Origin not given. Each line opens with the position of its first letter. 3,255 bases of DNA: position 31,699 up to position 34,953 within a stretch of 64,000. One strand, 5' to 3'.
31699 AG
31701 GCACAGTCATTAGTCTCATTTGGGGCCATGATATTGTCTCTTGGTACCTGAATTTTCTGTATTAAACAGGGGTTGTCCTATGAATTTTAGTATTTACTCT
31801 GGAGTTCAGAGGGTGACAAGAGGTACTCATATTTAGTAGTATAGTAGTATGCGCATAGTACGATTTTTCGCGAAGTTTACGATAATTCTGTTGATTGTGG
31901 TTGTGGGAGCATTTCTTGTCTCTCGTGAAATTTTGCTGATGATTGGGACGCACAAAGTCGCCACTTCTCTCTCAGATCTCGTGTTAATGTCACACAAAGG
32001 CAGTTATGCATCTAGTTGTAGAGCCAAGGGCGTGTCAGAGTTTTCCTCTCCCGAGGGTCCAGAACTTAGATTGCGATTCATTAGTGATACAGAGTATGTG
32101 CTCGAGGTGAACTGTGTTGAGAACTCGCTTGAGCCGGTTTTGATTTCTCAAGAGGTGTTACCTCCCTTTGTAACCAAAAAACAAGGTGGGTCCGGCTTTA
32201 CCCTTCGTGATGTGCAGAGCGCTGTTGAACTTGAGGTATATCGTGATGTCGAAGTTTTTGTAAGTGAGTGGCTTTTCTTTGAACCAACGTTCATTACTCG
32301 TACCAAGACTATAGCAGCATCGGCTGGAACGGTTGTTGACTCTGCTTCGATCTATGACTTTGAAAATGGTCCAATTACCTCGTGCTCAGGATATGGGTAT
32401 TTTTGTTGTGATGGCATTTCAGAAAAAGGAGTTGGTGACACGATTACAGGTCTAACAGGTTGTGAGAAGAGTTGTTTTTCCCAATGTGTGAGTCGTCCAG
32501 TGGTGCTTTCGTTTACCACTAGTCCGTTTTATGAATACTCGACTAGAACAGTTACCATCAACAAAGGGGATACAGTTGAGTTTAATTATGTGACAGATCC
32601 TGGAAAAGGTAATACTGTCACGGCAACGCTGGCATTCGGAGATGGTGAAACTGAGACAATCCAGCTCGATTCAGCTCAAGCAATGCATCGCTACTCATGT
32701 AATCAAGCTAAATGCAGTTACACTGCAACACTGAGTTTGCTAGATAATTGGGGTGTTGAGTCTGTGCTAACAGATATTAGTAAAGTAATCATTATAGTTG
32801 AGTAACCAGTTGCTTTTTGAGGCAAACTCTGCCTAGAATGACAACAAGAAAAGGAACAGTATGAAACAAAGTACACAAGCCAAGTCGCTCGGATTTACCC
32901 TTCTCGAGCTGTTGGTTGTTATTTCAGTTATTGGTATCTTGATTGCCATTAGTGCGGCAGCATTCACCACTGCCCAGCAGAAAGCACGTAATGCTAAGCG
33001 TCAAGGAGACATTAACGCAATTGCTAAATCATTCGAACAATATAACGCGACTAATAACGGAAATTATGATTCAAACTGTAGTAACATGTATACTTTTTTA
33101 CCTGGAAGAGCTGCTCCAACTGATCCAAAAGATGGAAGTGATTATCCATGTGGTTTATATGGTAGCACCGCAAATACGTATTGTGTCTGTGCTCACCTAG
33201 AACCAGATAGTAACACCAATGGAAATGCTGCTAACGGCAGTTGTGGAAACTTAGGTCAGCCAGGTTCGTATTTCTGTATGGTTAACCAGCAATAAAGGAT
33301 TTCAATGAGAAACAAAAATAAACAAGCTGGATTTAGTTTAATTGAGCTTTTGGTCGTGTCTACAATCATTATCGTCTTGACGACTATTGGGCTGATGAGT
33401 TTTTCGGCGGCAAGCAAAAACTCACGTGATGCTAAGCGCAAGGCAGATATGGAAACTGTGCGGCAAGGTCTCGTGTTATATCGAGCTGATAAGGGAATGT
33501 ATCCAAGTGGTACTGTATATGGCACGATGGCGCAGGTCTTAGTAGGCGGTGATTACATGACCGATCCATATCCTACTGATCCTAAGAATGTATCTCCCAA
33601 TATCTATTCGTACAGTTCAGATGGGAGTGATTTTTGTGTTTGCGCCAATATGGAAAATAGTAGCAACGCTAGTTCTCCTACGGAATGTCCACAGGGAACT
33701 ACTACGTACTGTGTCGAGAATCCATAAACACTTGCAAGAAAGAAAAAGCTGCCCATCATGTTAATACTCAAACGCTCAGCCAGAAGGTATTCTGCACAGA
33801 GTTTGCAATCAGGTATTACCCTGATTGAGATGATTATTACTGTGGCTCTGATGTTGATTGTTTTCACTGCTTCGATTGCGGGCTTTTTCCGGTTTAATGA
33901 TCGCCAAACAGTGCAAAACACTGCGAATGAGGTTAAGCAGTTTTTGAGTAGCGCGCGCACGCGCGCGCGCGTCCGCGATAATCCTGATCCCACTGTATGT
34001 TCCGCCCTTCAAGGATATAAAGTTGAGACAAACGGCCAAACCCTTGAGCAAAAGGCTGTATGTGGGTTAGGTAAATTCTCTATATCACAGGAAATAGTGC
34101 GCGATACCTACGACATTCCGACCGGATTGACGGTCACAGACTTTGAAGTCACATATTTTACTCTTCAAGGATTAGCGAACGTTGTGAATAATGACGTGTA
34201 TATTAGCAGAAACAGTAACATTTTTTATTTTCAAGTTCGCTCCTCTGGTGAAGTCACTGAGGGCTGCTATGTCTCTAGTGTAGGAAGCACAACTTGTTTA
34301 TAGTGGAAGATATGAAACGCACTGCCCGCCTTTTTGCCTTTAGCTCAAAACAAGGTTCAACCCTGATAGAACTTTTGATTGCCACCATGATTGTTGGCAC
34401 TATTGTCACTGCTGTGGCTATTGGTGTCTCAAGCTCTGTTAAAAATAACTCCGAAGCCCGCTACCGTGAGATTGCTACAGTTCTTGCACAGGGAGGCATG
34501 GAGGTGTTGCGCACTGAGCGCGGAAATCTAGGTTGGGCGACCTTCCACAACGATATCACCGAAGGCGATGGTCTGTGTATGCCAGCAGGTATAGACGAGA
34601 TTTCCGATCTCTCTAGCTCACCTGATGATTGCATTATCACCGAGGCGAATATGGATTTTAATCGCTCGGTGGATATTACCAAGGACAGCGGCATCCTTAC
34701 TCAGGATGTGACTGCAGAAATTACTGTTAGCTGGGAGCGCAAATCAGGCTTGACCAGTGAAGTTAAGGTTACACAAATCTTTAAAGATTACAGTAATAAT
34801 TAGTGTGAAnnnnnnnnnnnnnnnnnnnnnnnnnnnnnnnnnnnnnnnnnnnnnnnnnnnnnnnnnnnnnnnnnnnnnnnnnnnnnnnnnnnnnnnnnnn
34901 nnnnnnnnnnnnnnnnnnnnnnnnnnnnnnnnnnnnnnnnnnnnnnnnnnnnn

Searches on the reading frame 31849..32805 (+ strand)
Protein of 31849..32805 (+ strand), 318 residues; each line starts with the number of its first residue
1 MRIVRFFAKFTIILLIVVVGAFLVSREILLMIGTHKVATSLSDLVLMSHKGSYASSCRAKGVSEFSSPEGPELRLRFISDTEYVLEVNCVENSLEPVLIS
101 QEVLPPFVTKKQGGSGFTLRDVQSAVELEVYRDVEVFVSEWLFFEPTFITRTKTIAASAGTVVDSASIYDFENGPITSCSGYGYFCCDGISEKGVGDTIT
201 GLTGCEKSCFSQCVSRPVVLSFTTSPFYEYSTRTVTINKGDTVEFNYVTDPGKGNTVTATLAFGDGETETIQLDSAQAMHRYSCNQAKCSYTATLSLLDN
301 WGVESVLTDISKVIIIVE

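Call 106: search_protein_families(library=pfam, proteins=[window:31849-32805:+], max_evalue=0.1)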
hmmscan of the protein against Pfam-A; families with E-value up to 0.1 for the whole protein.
window:31849-32805:+ (318 aa): 2 families
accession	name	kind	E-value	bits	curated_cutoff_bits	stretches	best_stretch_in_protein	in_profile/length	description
PF18911.6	PKD_4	-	8.9e-06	26.1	27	1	226-309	4-79/85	PKD domain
PF00801.26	PKD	-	0.0027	18.1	23.5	1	236-300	10-68/80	PKD domain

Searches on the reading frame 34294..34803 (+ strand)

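Call 106: search_protein_families(library=pfam, proteins=[window:34294-34803:+], max_evalue=0.1)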
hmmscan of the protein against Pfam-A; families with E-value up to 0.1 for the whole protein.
window:34294-34803:+ (169 aa): 2 families
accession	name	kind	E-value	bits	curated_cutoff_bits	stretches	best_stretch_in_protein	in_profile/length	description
PF07963.17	N_methyl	-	0.00036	20.4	21.2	1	18-41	3-26/27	Prokaryotic N-terminal methylation motif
PF24277.2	DmsR_N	-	0.05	14.2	27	0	108-167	12-73/143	DmsR, N-terminal domain-like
